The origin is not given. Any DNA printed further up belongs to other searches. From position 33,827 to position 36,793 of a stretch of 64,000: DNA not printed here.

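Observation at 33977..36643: Phage-encoded subtilase (S8) with an autotransporter-like C-terminal domain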

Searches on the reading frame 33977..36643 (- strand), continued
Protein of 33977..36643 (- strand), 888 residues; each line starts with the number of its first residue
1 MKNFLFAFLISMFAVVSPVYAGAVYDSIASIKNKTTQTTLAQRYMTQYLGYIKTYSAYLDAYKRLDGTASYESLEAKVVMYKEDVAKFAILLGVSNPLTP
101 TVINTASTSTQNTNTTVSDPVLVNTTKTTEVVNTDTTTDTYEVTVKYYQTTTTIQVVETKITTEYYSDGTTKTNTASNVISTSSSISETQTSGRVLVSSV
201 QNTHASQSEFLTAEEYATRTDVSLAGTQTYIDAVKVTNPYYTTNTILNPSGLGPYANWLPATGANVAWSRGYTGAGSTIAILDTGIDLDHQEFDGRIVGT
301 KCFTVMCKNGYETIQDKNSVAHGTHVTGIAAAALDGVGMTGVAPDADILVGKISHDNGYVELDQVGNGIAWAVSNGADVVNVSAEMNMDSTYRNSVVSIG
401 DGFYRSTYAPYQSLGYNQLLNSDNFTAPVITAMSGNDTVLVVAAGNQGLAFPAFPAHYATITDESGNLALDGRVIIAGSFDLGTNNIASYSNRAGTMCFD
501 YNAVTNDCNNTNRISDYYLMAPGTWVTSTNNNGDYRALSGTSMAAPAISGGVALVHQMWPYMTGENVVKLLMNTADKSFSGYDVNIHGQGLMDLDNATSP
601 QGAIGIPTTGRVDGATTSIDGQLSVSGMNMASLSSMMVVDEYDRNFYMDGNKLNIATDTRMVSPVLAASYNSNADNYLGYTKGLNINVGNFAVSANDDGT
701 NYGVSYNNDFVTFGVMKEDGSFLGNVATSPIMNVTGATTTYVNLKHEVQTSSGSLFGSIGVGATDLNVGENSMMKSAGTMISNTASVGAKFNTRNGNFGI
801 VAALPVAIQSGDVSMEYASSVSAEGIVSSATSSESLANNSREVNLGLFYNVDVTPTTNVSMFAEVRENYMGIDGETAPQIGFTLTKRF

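Call 72: find_encoding_contigs(protein=window:33977-36643:-, flank=2000, max_places=5)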
Protein window:33977-36643:- (888 aa): 2 contigs read that carry it; 1 place shown.
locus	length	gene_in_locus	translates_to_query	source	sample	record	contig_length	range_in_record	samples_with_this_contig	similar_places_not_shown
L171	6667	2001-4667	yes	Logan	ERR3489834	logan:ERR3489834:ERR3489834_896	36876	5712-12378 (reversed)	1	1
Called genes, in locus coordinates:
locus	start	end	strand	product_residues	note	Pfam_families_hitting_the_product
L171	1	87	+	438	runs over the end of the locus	-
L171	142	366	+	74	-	-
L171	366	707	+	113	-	-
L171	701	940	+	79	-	-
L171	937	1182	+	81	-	-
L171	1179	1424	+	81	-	-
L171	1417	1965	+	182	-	-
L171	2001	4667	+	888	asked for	PF00082:Peptidase_S8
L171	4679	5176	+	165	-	PF00186:DHFR_1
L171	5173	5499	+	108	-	PF01521:Fe-S_biosyn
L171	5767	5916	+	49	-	-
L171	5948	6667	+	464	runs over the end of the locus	PF01145:Band_7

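Call 84: find_encoding_contigs(protein=P0079, flank=8000, max_places=2)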
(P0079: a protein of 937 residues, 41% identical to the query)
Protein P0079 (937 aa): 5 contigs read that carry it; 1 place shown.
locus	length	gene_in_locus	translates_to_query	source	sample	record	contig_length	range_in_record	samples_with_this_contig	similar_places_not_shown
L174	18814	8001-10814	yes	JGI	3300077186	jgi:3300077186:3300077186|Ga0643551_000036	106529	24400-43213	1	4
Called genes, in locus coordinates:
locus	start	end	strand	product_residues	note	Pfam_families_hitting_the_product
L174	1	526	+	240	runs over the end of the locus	-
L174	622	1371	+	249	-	-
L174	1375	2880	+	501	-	-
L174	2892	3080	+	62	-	-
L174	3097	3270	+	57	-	-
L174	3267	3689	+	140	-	-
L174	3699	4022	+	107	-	-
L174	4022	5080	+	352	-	-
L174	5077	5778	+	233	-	PF01227:GTP_cyclohydroI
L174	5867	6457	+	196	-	-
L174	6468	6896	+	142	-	-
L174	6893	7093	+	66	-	-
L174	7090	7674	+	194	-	PF00156:Pribosyltran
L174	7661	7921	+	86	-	-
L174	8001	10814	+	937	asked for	PF00082:Peptidase_S8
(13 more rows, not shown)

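Call 86: search_dna_similar(query=window:33977-36643:-, collection=plasmids, mode=protein, max_rows=8)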
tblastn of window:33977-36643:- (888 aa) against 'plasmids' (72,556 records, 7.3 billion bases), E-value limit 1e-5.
Records with a match: 331; places in all: 418; records where one place covers at least 80% of the query: 0.
Best place of each record, by identity: <60% 331.
By first word of the organism name: Bacillus 65; Priestia 46; Streptomyces 42; Deinococcus 30; Rhizobium 9; Paenibacillus 8; Pseudoalteromonas 8; Ensifer 7; Salmonella 6; Sinorhizobium 5; and 74 more.
By predicted mobility (MOB-suite, as given by PLSDB): non-mobilizable 238; mobilizable 66; conjugative 27.
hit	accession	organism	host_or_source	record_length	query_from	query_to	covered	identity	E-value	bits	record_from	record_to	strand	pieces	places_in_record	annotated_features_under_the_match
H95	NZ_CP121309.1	Ensifer adhaerens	bacterial colony,soil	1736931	259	698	50%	29.5%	3e-19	101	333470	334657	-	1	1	none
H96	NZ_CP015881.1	Ensifer adhaerens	silty clay loam soil (pH 6.1)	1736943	259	698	50%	29.5%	3e-19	101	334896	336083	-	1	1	none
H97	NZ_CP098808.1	Ensifer adhaerens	whole organism,soil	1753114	259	698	50%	29.3%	5e-18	98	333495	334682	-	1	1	none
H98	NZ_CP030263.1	Ensifer adhaerens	Zea mays,whole organism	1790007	259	698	50%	29.3%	5e-18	97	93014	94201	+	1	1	none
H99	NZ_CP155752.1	Sphingomonas parapaucimobilis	Chinese cabbage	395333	264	649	43%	29.6%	2e-19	102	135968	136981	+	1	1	S8 family peptidase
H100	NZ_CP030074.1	Streptomyces cadmiisoli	Whole organism,soil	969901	264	605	39%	32.9%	1e-23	115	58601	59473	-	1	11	S8 family serine peptidase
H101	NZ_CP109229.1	Streptomyces anthocyanicus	-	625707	259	601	39%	31.8%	8e-20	103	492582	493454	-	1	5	S8 family serine peptidase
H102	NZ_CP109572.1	Streptomyces anthocyanicus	-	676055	259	601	39%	31.8%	8e-20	103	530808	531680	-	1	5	S8 family serine peptidase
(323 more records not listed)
